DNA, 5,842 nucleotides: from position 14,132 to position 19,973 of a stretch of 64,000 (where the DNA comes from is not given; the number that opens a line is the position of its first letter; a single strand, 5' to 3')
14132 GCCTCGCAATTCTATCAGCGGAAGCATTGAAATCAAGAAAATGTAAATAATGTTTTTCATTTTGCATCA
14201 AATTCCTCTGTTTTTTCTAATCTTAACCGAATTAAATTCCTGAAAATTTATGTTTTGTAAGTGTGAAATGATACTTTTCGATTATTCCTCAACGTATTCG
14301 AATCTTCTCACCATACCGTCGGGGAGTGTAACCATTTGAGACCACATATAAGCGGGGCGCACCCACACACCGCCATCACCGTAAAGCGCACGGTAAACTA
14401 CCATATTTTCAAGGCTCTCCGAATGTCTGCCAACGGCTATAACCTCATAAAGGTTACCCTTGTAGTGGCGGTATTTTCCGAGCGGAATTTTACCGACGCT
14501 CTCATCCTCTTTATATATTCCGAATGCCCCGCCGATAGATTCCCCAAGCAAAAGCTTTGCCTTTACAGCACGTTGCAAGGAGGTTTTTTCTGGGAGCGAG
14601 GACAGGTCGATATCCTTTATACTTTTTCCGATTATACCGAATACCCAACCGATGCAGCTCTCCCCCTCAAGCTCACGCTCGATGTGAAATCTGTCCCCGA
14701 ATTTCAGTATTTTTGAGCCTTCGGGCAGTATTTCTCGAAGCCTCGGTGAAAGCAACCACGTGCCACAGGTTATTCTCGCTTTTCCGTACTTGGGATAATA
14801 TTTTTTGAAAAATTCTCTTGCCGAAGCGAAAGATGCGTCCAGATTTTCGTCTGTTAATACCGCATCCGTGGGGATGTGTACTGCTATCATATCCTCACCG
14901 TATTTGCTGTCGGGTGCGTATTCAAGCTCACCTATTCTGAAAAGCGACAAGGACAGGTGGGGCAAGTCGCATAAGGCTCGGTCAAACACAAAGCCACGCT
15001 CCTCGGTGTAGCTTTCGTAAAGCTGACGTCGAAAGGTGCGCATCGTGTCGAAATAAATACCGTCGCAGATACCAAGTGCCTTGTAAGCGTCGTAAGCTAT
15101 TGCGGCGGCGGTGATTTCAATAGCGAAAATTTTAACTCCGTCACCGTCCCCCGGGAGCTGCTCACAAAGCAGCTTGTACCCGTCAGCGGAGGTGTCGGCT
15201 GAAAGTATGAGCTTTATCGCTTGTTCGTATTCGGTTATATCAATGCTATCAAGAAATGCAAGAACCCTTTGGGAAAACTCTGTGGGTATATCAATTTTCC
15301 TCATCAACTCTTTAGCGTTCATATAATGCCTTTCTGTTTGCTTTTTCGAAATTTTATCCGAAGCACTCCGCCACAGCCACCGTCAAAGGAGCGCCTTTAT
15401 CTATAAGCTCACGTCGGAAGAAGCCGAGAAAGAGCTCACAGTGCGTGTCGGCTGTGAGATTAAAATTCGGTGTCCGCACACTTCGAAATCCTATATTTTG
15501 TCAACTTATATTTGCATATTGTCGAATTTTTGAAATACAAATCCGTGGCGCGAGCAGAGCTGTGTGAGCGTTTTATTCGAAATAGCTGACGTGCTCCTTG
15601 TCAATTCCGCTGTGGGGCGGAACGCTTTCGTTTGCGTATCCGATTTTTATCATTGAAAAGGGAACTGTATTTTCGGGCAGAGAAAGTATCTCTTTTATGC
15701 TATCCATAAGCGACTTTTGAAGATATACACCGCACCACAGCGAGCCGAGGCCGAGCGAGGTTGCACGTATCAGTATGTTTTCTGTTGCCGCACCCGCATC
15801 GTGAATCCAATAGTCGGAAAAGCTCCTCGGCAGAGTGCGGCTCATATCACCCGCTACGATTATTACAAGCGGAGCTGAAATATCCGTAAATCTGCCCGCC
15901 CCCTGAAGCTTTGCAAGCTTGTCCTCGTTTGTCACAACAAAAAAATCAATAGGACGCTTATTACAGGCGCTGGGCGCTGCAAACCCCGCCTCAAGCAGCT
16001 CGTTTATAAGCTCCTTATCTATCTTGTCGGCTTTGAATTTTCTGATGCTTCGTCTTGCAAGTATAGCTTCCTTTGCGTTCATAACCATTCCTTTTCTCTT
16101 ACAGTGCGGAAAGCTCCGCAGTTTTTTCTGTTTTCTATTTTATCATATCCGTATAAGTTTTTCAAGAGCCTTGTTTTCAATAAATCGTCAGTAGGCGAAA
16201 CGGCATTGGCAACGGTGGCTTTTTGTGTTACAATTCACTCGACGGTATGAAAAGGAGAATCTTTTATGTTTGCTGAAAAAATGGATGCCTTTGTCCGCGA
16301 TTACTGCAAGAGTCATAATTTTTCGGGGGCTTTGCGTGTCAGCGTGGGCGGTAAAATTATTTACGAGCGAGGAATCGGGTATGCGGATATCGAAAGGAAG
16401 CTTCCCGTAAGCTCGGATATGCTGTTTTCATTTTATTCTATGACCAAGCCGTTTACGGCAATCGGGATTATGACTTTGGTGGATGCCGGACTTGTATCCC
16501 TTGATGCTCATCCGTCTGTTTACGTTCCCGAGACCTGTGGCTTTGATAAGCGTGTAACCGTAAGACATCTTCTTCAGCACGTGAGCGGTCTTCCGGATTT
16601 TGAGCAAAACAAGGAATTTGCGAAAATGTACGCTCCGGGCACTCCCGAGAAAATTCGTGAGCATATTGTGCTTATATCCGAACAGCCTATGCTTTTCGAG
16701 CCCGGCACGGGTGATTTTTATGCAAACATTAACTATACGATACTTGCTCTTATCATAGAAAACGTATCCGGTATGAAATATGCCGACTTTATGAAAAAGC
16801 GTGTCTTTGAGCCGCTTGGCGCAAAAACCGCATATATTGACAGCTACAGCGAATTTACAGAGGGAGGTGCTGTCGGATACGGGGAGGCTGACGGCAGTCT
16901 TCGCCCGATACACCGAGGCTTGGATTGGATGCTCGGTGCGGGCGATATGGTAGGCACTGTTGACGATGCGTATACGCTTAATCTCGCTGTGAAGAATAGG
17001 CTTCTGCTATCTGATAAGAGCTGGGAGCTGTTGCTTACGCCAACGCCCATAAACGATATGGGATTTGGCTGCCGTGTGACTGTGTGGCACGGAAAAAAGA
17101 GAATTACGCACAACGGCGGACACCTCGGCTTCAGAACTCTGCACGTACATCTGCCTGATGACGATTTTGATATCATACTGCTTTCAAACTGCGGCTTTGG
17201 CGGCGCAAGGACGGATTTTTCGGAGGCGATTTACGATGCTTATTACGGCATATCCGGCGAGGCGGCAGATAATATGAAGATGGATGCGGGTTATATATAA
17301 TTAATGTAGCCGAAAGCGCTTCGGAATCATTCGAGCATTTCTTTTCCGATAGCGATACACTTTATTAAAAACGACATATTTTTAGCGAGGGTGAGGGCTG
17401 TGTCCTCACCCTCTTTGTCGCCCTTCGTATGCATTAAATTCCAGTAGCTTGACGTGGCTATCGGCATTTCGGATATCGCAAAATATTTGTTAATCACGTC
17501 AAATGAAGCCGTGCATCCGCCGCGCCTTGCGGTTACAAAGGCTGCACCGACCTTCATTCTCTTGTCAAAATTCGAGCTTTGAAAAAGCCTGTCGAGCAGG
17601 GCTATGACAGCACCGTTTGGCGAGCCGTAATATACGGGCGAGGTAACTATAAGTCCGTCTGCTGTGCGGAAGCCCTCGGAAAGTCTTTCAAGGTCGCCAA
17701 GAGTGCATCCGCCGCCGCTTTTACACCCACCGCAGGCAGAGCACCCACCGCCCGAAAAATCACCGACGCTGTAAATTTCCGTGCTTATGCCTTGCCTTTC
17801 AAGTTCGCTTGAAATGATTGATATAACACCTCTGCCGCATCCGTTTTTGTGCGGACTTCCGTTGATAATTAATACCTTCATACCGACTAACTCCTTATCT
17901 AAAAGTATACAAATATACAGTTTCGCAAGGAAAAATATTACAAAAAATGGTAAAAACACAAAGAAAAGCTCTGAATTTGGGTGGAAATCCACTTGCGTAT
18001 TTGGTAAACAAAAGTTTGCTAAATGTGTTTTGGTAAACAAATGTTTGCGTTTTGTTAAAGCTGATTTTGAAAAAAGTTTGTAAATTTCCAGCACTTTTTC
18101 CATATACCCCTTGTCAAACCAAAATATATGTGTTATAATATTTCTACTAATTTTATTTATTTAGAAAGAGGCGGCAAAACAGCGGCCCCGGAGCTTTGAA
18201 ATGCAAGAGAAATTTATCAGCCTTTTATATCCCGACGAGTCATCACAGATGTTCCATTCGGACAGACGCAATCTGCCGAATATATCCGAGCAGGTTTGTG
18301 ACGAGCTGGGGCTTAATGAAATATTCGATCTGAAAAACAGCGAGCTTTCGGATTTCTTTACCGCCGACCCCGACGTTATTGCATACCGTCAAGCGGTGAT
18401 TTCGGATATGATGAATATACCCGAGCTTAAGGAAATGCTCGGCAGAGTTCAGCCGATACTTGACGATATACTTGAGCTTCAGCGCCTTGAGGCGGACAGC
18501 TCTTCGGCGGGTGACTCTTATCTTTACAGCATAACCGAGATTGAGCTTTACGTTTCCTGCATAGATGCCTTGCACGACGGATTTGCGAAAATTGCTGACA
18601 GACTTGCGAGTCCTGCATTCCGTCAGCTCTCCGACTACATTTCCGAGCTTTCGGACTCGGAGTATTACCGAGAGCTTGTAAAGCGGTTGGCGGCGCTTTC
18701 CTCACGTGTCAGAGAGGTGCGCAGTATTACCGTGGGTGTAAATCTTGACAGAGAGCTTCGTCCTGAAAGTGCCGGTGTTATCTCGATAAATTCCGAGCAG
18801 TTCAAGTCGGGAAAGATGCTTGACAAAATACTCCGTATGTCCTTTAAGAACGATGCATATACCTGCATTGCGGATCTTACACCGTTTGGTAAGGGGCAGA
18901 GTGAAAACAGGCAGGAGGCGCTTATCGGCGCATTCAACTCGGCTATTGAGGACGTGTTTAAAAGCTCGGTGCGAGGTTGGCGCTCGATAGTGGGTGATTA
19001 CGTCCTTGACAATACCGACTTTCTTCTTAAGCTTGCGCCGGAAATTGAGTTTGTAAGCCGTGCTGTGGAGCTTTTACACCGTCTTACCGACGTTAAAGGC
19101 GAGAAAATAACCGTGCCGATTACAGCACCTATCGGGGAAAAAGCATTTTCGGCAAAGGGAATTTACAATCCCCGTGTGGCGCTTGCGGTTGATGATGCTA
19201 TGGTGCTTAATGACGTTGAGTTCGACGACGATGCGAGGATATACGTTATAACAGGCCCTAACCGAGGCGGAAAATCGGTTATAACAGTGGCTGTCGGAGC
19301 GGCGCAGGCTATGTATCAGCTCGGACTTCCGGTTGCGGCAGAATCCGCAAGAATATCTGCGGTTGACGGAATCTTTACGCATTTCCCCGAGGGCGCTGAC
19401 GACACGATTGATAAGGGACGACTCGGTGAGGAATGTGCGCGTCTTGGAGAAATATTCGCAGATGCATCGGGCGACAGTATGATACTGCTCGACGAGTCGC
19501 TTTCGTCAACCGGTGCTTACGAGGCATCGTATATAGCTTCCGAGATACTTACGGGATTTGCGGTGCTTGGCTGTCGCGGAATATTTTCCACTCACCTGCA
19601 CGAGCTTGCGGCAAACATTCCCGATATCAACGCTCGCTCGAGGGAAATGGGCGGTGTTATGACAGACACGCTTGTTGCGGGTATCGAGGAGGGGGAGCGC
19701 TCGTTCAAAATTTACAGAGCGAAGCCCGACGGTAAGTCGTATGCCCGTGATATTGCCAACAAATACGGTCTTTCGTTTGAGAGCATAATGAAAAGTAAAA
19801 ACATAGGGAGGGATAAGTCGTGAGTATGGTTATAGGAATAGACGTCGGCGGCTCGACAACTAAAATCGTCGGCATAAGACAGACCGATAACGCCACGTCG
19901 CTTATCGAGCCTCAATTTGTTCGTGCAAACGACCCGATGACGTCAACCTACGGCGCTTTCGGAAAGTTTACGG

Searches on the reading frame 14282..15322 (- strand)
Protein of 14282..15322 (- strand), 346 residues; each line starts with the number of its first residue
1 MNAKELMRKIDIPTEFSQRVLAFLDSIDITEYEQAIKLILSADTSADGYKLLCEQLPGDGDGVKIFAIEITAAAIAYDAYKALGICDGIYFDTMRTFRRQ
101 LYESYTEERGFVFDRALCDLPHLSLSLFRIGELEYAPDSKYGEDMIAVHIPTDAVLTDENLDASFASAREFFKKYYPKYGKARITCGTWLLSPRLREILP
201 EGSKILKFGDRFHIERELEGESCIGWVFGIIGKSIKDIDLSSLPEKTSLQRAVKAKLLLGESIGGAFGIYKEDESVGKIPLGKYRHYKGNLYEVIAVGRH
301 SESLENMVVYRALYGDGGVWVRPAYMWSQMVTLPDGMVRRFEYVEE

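Call 9: search_protein_families(library=pfam, proteins=[window:14282-15322:-], max_evalue=0.001)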
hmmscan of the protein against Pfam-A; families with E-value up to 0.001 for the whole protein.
window:14282-15322:- (346 aa): 3 families
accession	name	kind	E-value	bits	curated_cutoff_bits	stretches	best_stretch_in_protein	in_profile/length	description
PF18164.7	GNAT_C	-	9.9e-36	123.2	22.8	1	127-269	1-141/142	GNAT-like C-terminal domain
PF07866.17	DUF1653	-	4.4e-25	88.3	23.5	1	282-343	1-62/62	Protein of unknown function (DUF1653)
PF18082.7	NAT_N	-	1.9e-09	38.9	27.8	1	1-108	1-112/129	N-acyltransferase N-terminal domain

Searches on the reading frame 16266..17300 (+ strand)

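Call 9: search_protein_families(library=pfam, proteins=[window:16266-17300:+], max_evalue=0.001)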
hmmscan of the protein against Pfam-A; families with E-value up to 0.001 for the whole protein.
window:16266-17300:+ (344 aa): 1 family
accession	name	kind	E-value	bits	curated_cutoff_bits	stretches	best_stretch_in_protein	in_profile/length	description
PF00144.29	Beta-lactamase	-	1.5e-54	185.9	27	1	7-312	2-313/329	Beta-lactamase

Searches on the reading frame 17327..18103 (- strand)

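Call 9: search_protein_families(library=pfam, proteins=[window:17327-18103:-], max_evalue=0.001)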
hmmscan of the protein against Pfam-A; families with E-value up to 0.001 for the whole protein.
window:17327-18103:- (258 aa): 1 family
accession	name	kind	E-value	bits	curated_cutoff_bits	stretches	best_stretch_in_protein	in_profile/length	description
PF03358.20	FMN_red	-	1.5e-21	77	24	1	75-223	1-147/152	NADPH-dependent FMN reductase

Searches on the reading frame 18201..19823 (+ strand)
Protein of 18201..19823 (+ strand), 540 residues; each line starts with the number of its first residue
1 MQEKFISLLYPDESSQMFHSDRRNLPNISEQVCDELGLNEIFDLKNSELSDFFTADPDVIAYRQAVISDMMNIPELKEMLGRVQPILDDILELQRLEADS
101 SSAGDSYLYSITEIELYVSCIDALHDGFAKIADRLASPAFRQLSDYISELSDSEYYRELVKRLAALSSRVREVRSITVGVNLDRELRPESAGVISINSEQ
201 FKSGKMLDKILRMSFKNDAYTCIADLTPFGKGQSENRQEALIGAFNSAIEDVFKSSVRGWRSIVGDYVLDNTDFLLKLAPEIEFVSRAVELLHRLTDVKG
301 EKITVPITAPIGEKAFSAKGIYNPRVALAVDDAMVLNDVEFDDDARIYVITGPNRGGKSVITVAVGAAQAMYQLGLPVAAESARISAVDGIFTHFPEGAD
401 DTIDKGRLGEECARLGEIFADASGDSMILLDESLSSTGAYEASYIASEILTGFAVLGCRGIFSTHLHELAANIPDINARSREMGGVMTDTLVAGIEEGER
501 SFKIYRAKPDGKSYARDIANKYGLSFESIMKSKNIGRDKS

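Call 9: search_protein_families(library=pfam, proteins=[window:18201-19823:+], max_evalue=0.001)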
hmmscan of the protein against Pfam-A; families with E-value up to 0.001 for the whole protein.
window:18201-19823:+ (540 aa): 1 family
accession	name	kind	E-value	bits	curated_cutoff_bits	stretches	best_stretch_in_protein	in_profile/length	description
PF00488.27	MutS_V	-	1.8e-17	64.3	30.2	1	349-472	2-126/188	MutS domain V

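Call 76: search_protein_families(library=ncbifam, proteins=[window:18201-19823:+], max_evalue=0.01)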
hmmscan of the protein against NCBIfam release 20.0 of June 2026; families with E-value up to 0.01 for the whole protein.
window:18201-19823:+ (540 aa): 4 families
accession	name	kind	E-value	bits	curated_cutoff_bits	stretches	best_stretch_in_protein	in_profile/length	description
NF003810.1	PRK05399.1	equivalog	2.4e-21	76.1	480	1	328-471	583-730/793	DNA mismatch repair protein MutS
TIGR01069.2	mutS2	equivalog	8.4e-21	74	400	1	328-534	310-509/790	endonuclease MutS2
NF052383.1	ATPase_KamC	equivalog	4.1e-19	68.8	300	1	315-470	276-432/508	lysine 5,6-aminomutase reactivase ATPase KamC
TIGR01070.1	mutS1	equivalog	6.1e-19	67.8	641.7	1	329-471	576-719/840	DNA mismatch repair protein MutS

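Call 77: search_protein_families(library=padloc, proteins=[window:18201-19823:+], max_evalue=0.01)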
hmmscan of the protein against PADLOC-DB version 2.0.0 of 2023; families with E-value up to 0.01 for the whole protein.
window:18201-19823:+ (540 aa): 1 family
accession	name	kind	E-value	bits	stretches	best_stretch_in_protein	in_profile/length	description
PDLC03859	LmuB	-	0.0071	13.6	0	338-361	18-40/611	-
